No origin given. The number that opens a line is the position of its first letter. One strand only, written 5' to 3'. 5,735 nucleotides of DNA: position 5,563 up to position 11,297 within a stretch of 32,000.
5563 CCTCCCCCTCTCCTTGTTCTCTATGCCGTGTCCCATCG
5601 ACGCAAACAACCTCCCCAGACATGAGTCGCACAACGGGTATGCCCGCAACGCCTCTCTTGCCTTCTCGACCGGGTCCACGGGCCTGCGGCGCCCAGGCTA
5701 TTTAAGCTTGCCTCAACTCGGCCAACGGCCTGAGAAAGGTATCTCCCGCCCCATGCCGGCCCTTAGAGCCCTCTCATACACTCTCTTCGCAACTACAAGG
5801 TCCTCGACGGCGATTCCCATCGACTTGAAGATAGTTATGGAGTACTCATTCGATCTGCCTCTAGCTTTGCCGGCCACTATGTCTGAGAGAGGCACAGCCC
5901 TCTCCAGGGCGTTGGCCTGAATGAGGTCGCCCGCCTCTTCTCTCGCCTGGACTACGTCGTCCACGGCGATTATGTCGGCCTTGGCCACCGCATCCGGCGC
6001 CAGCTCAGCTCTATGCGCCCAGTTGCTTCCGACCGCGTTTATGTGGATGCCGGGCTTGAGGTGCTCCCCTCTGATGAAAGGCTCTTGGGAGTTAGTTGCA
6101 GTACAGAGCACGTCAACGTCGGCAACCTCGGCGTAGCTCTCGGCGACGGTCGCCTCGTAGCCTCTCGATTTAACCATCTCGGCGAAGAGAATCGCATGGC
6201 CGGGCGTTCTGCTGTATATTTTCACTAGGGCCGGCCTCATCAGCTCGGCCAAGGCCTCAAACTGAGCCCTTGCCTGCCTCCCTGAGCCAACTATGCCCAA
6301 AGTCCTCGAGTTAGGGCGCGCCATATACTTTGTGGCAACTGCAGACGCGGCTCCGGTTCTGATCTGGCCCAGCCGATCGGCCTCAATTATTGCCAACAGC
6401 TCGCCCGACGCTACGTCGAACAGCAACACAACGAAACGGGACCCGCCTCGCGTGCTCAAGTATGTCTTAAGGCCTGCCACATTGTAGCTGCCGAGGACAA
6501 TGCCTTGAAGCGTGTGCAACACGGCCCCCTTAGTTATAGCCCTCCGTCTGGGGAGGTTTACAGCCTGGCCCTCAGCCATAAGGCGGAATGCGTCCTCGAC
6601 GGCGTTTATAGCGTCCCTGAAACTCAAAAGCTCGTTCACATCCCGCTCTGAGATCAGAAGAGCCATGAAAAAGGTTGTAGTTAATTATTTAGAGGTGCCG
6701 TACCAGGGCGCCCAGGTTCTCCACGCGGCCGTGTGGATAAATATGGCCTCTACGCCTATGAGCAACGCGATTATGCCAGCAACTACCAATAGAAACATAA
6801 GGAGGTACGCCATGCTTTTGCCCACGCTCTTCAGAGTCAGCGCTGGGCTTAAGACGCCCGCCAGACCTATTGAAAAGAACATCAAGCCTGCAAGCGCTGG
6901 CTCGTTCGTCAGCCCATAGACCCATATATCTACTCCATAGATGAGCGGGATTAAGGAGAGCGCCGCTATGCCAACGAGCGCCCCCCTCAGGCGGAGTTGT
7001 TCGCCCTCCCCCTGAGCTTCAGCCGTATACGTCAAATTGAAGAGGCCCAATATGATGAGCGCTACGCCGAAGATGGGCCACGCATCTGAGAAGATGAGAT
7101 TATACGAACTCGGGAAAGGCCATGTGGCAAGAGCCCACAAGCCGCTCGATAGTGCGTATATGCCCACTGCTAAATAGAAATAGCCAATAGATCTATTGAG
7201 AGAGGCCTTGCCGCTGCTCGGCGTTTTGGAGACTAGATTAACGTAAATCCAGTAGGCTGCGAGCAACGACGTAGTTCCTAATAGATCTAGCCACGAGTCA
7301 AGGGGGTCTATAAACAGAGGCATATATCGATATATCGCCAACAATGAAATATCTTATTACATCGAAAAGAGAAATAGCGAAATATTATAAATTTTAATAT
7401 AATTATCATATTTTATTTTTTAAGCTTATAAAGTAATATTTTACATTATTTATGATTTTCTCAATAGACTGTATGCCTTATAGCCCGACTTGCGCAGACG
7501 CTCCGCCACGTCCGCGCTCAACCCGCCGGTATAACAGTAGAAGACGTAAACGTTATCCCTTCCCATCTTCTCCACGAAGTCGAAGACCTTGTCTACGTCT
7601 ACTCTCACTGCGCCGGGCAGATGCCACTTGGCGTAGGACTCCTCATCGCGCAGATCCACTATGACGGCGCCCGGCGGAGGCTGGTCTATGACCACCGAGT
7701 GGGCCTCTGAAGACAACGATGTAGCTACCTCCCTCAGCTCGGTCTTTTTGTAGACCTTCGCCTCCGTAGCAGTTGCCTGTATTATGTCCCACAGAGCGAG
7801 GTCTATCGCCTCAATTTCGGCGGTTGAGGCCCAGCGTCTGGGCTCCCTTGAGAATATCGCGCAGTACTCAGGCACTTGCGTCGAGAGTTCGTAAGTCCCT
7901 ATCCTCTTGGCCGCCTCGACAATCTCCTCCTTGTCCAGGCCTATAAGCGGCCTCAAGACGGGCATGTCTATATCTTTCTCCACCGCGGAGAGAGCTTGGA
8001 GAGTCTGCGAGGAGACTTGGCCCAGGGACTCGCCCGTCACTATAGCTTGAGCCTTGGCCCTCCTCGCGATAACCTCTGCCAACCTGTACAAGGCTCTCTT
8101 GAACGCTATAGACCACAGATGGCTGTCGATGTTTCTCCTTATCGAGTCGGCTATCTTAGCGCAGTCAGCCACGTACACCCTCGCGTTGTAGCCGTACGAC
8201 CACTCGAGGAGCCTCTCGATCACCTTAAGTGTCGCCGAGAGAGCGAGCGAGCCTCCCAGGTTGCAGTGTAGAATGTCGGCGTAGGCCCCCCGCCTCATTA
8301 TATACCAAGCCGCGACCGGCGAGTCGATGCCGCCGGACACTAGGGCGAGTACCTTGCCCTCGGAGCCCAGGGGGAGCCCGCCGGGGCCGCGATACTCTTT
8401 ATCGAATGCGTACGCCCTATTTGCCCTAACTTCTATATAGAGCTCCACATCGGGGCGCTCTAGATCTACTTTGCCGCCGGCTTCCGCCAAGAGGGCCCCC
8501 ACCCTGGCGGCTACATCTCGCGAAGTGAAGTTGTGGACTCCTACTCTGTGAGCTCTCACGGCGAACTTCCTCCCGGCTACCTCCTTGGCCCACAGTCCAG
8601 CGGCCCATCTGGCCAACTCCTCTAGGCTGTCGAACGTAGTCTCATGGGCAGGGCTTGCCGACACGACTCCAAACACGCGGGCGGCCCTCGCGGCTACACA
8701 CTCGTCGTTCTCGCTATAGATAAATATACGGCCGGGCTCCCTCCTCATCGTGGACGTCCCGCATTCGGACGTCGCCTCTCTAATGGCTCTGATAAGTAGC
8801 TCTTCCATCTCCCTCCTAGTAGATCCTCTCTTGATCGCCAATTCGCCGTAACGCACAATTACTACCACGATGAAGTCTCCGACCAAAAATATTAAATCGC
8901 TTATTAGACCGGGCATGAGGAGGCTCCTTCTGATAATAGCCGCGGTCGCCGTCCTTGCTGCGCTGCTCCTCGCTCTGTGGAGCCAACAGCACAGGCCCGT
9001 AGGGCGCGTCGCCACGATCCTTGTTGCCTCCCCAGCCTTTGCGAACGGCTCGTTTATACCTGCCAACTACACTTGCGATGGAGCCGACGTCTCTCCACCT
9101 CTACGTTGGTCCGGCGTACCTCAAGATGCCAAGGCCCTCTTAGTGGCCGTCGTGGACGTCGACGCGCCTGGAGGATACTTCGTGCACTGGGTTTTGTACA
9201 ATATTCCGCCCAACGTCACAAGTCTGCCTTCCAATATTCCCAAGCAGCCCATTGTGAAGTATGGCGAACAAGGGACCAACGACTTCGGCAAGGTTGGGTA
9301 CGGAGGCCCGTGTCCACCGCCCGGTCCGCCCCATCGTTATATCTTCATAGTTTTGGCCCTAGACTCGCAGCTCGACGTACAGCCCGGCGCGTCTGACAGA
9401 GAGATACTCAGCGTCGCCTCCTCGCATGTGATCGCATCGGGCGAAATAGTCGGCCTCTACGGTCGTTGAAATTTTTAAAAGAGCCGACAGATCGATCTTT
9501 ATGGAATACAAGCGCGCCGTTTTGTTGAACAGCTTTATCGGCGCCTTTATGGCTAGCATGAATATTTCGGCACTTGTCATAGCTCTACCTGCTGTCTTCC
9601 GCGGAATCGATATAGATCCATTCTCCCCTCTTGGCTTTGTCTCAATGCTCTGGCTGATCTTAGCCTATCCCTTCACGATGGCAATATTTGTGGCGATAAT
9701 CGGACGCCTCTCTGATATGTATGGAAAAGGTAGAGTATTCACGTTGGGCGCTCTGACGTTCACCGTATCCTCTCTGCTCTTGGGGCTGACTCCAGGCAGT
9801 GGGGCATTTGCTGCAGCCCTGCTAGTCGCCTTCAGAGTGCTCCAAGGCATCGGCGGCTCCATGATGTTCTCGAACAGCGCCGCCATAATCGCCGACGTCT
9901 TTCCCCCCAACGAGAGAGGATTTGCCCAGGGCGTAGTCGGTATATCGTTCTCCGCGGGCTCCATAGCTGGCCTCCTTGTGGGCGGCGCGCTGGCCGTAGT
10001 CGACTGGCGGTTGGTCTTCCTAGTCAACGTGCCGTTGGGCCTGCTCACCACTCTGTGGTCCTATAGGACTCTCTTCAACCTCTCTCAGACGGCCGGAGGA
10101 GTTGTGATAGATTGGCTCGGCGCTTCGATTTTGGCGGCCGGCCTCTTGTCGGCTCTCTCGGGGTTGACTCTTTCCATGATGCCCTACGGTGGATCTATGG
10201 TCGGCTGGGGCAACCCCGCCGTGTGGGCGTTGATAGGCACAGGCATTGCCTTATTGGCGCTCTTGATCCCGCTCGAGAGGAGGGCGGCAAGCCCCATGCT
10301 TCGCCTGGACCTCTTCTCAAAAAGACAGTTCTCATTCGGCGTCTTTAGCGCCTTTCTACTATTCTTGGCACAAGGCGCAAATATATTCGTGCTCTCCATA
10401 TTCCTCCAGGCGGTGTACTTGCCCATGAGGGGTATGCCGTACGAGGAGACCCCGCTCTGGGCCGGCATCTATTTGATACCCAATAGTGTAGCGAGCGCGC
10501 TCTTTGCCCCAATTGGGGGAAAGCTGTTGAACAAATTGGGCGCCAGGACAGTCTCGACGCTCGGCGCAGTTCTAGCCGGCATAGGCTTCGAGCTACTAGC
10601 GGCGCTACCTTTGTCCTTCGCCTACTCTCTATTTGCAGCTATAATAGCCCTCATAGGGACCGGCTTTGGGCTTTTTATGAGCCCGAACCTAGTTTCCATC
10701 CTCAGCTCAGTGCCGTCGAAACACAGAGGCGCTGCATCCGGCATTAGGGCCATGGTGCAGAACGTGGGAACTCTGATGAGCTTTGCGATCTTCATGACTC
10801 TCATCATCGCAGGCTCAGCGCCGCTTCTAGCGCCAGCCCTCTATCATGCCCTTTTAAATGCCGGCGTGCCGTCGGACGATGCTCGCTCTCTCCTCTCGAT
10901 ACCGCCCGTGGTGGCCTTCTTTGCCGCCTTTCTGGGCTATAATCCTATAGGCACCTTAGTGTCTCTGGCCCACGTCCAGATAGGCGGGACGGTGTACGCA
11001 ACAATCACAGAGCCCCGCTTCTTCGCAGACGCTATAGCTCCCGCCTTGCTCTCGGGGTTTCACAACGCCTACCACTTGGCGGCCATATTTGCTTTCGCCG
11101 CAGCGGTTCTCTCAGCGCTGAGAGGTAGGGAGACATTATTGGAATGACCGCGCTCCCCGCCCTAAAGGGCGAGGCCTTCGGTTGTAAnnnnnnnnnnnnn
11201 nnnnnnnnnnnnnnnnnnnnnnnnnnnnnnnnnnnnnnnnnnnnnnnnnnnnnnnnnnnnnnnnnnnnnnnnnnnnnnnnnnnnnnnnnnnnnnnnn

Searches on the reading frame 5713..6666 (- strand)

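Call 8: search_protein_families(library=pfam, proteins=[window:5713-6666:-], max_evalue=0.001)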
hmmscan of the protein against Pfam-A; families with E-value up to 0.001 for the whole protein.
window:5713-6666:- (317 aa): 2 families
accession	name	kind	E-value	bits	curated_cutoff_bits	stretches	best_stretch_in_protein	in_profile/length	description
PF02423.21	OCD_Mu_crystall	-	5.4e-61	206.7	24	1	6-302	7-312/314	Ornithine cyclodeaminase/mu-crystallin family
PF01488.26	Shikimate_DH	-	8.1e-07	29.6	24.3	1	111-206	3-98/138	Shikimate / quinate 5-dehydrogenase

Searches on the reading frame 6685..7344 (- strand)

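Call 8: search_protein_families(library=pfam, proteins=[window:6685-7344:-], max_evalue=0.001)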
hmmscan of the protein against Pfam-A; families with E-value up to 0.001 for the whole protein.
window:6685-7344:- (219 aa): 1 family
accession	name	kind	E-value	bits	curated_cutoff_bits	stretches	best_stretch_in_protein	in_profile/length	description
PF06168.16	DUF981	-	1.2e-51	175.8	29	1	8-206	1-185/186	Protein of unknown function (DUF981)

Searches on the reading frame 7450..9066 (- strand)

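Call 8: search_protein_families(library=pfam, proteins=[window:7450-9066:-], max_evalue=0.001)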
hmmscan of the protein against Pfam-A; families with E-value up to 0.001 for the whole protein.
window:7450-9066:- (538 aa): 5 families
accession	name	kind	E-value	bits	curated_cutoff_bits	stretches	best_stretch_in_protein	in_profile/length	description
PF02568.20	ThiI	-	2.2e-55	187.8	20.5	1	234-421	1-191/197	Thiamine biosynthesis protein (ThiI)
PF22025.1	ThiI_fer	-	6.9e-16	58.9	25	1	68-138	1-72/72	ThiI ferredoxin-like domain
PF00581.25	Rhodanese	-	6e-12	46.4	22.2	1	467-535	14-92/102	Rhodanese-like domain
PF02926.22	THUMP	-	2.2e-11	44.4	20.6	1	143-219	2-80/84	THUMP domain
PF06508.19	QueC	-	0.00012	22.1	22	0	359-391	142-175/210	Queuosine biosynthesis protein QueC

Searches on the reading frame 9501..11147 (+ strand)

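Call 8: search_protein_families(library=pfam, proteins=[window:9501-11147:+], max_evalue=0.001)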
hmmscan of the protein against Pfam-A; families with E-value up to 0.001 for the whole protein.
window:9501-11147:+ (548 aa): 1 family
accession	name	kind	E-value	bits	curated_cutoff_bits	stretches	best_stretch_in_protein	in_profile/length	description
PF07690.21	MFS_1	-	1.1e-36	126.9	33.4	1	12-426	2-345/347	Major Facilitator Superfamily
